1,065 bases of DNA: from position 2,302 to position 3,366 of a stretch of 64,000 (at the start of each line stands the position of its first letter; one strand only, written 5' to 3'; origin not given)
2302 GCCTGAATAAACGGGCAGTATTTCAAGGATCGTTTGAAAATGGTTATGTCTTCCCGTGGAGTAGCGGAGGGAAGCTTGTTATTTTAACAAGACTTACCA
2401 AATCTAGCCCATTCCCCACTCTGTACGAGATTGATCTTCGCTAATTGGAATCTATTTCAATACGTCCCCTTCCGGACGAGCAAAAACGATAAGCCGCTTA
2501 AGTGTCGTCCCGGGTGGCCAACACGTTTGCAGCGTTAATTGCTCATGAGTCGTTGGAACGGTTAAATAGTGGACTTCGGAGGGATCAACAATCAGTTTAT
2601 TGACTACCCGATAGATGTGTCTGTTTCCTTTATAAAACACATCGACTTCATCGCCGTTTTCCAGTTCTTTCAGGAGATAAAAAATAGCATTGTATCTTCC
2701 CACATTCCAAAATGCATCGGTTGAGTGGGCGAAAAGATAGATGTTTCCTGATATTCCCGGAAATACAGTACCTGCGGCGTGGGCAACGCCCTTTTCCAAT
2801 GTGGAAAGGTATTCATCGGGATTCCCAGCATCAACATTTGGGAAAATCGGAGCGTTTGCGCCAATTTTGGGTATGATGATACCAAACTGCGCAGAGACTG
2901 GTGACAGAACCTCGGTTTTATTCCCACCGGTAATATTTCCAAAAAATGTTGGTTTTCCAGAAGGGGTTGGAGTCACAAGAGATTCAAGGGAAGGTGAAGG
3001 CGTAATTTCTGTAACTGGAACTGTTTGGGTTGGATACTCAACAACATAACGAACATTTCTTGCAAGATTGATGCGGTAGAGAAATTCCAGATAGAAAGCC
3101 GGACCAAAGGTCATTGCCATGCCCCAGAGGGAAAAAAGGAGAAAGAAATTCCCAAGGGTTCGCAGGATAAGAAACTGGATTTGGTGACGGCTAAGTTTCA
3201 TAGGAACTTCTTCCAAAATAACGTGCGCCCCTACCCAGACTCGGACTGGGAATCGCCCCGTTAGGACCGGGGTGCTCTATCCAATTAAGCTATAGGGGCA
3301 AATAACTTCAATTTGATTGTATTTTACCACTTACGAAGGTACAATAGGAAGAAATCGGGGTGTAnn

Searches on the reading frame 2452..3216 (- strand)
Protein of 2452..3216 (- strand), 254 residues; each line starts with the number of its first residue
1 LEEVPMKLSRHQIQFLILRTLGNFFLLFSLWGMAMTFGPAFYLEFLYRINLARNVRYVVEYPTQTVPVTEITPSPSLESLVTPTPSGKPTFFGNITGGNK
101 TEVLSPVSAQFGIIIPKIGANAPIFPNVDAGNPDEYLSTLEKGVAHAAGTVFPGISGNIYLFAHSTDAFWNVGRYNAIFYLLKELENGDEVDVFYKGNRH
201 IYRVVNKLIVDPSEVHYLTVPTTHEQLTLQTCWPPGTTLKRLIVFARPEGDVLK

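Call 22: search_protein_families(library=pfam, proteins=[window:2452-3216:-], max_evalue=10)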
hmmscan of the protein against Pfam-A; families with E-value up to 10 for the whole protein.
window:2452-3216:- (254 aa): 1 family
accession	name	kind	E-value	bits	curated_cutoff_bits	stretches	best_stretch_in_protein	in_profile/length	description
PF04203.18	Sortase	-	6.4e-23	81.3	26.6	1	113-248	1-124/125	Sortase domain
